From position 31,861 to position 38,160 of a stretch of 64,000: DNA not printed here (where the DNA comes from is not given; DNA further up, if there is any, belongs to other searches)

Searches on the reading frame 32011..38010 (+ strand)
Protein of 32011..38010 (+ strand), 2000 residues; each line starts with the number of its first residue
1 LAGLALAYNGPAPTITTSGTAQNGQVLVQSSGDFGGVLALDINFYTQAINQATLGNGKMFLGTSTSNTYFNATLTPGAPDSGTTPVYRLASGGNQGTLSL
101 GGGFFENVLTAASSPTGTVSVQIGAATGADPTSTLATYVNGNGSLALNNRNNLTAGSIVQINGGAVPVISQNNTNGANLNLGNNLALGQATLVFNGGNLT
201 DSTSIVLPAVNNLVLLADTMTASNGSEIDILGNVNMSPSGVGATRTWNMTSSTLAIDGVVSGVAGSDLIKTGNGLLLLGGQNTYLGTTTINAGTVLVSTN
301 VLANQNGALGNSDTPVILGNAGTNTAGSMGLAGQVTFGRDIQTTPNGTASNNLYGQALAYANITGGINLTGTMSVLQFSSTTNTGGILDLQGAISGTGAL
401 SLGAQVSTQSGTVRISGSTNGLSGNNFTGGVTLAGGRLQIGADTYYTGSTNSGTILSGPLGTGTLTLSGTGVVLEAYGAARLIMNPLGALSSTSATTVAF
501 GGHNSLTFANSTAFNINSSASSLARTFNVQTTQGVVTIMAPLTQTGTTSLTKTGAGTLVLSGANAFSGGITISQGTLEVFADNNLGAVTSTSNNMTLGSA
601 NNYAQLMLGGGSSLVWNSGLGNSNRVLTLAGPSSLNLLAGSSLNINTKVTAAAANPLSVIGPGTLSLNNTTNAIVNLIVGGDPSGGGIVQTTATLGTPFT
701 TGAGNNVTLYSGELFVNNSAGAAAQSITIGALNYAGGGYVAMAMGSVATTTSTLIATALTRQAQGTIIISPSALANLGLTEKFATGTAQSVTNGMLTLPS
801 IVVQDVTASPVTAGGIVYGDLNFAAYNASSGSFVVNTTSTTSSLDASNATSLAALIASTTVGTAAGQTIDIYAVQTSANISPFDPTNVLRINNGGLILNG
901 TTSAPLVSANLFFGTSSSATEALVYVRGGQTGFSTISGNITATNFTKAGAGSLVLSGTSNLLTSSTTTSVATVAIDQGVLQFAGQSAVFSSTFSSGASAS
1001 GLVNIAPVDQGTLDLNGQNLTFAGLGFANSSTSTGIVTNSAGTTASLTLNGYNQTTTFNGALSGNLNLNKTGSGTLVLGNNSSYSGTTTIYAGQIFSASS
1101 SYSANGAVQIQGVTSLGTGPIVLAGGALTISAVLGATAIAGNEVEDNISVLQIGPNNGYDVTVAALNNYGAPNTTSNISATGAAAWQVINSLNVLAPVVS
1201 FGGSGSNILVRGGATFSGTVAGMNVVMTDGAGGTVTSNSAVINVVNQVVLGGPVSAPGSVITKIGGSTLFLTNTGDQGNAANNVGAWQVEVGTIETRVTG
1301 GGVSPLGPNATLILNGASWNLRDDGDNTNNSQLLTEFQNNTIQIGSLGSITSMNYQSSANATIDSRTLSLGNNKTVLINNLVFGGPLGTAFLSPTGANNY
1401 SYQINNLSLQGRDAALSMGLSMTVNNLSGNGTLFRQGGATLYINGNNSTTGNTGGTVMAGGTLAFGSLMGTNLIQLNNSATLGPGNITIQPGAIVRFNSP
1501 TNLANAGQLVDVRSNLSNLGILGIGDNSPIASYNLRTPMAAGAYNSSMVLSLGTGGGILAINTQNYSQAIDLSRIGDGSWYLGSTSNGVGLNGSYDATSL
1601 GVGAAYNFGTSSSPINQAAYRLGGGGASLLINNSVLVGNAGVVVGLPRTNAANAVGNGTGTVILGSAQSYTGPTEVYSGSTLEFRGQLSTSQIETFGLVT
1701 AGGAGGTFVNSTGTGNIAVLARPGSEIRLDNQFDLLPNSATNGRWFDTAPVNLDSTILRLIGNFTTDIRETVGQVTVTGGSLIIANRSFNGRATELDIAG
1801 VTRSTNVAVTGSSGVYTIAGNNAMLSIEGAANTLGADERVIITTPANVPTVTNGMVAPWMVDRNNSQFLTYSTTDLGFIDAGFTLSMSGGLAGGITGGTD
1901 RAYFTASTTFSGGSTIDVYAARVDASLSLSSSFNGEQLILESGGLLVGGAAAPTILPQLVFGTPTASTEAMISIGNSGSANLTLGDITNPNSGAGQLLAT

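Call 36: search_protein_families(library=pfam, proteins=[window:32011-38010:+], max_evalue=0.001)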
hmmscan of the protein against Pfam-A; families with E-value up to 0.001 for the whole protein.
window:32011-38010:+ (2000 aa): 1 family
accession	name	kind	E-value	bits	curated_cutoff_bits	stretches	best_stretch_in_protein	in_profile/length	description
PF12951.13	PATR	-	4.9e-18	65.3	27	3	550-579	1-30/30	Passenger-associated-transport-repeat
